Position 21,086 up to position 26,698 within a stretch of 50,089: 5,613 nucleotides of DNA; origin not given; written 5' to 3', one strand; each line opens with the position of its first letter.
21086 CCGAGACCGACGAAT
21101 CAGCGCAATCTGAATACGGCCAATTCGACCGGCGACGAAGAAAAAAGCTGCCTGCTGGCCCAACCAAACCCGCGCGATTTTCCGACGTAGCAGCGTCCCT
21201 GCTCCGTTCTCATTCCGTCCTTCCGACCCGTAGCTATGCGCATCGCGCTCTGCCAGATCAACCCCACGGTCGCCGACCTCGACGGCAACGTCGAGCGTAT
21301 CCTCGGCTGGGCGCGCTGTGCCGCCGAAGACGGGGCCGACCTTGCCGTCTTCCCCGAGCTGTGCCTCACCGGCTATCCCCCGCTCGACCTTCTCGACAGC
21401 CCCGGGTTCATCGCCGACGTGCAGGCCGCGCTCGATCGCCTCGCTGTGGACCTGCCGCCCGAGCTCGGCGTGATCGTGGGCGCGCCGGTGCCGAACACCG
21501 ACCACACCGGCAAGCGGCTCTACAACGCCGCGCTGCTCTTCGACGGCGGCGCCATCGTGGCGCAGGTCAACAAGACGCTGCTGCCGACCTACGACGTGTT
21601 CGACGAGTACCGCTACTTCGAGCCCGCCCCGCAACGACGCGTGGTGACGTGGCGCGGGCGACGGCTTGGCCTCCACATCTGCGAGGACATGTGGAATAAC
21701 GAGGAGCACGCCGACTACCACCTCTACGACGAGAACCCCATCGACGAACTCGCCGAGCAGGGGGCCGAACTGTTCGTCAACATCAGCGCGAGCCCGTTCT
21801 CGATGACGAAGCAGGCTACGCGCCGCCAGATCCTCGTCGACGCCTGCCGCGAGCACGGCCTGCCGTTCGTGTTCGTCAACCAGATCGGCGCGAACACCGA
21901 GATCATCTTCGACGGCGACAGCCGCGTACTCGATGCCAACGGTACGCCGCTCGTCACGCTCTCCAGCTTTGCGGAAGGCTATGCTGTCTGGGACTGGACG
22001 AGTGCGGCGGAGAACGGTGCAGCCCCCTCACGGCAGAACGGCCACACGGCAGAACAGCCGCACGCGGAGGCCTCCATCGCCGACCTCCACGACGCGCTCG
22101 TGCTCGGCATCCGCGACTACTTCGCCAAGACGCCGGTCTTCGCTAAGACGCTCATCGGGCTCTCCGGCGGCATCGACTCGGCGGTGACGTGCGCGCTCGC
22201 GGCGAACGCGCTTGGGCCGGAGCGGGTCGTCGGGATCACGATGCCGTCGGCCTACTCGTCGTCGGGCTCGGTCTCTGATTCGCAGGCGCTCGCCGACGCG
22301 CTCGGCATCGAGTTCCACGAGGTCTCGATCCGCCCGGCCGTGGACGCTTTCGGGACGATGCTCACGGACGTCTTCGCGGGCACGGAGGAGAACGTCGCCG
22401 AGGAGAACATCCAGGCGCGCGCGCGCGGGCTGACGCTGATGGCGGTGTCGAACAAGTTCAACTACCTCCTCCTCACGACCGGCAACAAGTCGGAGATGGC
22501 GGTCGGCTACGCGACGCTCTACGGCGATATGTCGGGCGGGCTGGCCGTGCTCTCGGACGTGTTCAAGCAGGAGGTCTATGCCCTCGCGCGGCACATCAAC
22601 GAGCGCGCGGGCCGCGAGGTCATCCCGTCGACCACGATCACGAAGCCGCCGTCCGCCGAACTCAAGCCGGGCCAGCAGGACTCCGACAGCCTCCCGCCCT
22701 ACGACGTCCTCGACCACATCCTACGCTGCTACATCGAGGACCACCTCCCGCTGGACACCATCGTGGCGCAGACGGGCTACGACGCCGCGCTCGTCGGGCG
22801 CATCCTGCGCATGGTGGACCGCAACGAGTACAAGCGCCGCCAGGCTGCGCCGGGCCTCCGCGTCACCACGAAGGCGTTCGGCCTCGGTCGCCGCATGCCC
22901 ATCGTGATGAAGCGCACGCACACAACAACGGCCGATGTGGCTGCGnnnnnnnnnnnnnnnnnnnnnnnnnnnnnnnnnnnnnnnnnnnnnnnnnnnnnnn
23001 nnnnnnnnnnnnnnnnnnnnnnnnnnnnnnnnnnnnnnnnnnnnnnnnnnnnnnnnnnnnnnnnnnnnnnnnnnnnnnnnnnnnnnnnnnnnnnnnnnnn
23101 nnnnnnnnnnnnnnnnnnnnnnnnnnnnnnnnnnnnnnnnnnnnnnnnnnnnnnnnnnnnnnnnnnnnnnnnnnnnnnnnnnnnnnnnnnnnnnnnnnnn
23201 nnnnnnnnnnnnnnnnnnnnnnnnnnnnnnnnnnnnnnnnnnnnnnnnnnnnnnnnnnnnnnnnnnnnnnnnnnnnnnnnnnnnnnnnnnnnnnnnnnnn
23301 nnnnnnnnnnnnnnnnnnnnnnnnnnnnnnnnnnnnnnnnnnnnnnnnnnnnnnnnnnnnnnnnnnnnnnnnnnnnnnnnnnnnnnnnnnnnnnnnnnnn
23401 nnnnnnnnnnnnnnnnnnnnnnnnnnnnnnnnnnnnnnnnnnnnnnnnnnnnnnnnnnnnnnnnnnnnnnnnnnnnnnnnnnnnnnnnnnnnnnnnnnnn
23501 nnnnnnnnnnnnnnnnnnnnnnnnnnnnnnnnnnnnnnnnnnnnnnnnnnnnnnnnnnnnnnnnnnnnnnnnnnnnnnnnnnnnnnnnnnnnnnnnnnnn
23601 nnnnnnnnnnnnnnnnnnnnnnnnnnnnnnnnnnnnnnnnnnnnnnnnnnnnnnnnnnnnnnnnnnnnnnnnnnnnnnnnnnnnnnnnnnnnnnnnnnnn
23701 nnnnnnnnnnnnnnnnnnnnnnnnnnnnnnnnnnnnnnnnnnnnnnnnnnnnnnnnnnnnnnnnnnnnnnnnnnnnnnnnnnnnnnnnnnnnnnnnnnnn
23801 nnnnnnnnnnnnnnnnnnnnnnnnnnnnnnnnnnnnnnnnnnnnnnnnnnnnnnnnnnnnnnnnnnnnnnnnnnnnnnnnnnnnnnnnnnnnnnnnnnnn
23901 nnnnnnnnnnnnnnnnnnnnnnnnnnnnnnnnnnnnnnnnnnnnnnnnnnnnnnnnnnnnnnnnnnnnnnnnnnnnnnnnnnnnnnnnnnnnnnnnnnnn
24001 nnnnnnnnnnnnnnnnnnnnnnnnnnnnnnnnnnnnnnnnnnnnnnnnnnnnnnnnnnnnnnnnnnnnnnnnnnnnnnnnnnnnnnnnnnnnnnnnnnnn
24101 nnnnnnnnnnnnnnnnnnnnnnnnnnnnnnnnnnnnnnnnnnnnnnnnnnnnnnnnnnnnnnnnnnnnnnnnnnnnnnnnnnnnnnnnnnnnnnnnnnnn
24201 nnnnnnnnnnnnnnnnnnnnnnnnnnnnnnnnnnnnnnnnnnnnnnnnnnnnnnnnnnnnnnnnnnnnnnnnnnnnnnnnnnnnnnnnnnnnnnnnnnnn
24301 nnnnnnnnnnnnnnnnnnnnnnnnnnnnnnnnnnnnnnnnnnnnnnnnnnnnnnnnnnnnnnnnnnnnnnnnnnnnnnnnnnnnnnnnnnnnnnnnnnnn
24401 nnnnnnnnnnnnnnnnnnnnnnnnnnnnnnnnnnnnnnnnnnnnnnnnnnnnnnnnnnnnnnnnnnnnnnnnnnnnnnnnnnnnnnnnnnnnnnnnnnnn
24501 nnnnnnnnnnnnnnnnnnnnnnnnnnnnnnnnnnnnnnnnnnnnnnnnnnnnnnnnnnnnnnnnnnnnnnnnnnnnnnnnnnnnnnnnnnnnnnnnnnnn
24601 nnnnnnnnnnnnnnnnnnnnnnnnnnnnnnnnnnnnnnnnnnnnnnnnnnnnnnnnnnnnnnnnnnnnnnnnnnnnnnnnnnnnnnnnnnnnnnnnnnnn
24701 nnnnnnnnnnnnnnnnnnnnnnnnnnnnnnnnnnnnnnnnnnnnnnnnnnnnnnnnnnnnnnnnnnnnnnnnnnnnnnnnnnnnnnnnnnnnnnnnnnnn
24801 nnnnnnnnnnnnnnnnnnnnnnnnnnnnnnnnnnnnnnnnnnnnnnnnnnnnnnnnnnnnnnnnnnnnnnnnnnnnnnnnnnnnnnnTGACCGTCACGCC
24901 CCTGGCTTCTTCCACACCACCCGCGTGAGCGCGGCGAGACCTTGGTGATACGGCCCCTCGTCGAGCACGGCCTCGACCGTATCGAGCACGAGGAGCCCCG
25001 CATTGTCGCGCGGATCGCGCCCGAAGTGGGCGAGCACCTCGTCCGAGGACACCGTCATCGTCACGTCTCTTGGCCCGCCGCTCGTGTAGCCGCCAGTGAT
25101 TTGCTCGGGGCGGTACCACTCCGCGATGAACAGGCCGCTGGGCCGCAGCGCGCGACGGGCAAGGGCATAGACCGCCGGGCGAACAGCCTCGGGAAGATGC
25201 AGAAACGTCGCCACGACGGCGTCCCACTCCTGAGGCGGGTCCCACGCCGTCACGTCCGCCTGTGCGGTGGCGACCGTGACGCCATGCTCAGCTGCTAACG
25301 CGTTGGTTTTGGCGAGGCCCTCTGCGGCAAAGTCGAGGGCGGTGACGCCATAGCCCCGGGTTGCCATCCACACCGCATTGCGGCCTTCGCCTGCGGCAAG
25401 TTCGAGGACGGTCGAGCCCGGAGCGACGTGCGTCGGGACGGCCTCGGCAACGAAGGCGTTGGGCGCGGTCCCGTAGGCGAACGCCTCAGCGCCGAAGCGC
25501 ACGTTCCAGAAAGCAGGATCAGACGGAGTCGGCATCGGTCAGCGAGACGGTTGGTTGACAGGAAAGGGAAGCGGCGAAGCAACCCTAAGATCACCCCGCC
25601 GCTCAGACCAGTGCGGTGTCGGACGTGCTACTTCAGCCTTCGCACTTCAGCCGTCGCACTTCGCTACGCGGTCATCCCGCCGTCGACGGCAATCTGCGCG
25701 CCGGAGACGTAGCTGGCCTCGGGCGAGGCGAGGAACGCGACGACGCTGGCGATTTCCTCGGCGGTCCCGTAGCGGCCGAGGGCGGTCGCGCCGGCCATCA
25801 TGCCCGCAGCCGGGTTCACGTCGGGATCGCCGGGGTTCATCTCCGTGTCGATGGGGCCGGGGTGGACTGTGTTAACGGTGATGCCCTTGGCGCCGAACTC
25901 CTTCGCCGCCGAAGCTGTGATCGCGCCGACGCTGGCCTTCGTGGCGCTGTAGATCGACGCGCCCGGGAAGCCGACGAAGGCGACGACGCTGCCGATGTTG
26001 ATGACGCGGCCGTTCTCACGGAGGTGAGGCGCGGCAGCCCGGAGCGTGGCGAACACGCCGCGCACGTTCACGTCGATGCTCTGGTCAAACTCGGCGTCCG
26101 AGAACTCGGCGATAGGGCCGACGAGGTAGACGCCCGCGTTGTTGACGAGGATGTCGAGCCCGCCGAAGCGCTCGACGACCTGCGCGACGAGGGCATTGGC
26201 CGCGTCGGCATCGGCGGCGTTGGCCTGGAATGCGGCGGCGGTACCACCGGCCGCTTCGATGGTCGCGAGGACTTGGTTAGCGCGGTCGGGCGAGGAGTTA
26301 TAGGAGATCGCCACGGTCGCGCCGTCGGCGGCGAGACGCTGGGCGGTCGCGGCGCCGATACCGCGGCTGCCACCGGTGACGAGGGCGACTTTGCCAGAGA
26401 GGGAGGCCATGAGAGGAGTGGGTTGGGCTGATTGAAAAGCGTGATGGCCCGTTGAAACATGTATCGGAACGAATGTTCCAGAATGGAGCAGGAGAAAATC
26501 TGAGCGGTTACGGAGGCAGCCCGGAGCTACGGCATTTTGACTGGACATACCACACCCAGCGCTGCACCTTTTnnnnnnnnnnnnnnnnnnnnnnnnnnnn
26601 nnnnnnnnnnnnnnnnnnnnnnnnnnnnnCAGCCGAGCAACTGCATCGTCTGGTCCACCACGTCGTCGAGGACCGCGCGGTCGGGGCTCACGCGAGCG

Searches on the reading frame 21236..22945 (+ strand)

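Call 25: search_protein_families(library=pfam, proteins=[window:21236-22945:+], max_evalue=0.00001)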
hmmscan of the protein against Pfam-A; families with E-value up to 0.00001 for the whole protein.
window:21236-22945:+ (570 aa): 2 families
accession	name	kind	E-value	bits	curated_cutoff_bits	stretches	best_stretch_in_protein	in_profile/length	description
PF02540.23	NAD_synthase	-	2.2e-71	240.3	21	1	287-537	4-242/242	NAD synthase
PF00795.27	CN_hydrolase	-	1.3e-24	87.4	23.2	1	2-251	1-243/256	Carbon-nitrogen hydrolase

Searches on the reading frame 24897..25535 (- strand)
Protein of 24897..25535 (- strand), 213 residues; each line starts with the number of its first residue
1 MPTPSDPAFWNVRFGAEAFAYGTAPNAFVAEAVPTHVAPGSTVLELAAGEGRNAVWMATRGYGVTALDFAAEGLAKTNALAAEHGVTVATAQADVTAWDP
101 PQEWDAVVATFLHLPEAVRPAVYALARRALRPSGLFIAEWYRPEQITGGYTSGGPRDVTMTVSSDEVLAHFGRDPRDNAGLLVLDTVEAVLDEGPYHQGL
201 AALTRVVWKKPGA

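Call 25: search_protein_families(library=pfam, proteins=[window:24897-25535:-], max_evalue=0.00001)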
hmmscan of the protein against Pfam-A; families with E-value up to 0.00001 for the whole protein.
window:24897-25535:- (213 aa): 4 families
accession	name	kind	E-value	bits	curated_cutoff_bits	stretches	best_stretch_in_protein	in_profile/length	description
PF13649.12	Methyltransf_25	-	1.6e-14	54.8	27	1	43-134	1-97/97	Methyltransferase domain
PF08241.18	Methyltransf_11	-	7.1e-08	33.4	21.2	1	44-137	1-94/95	Methyltransferase domain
PF03848.20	TehB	-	1.5e-07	31.4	20.4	1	29-112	22-104/193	Tellurite resistance protein TehB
PF13847.12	Methyltransf_31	-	6e-06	26.4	27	1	40-142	4-113/145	Methyltransferase domain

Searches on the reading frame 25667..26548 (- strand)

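Call 25: search_protein_families(library=pfam, proteins=[window:25667-26548:-], max_evalue=0.00001)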
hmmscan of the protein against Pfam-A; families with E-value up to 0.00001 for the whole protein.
window:25667-26548:- (294 aa): 3 families
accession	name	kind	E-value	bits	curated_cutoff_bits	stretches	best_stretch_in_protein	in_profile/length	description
PF13561.12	adh_short_C2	-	1e-65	222.1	27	1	62-293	6-236/236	Enoyl-(Acyl carrier protein) reductase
PF00106.31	adh_short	-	6.2e-58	195.9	26.6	1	53-238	1-187/195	short chain dehydrogenase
PF08659.16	KR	-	2.5e-14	54.1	22.6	1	55-226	3-174/180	KR domain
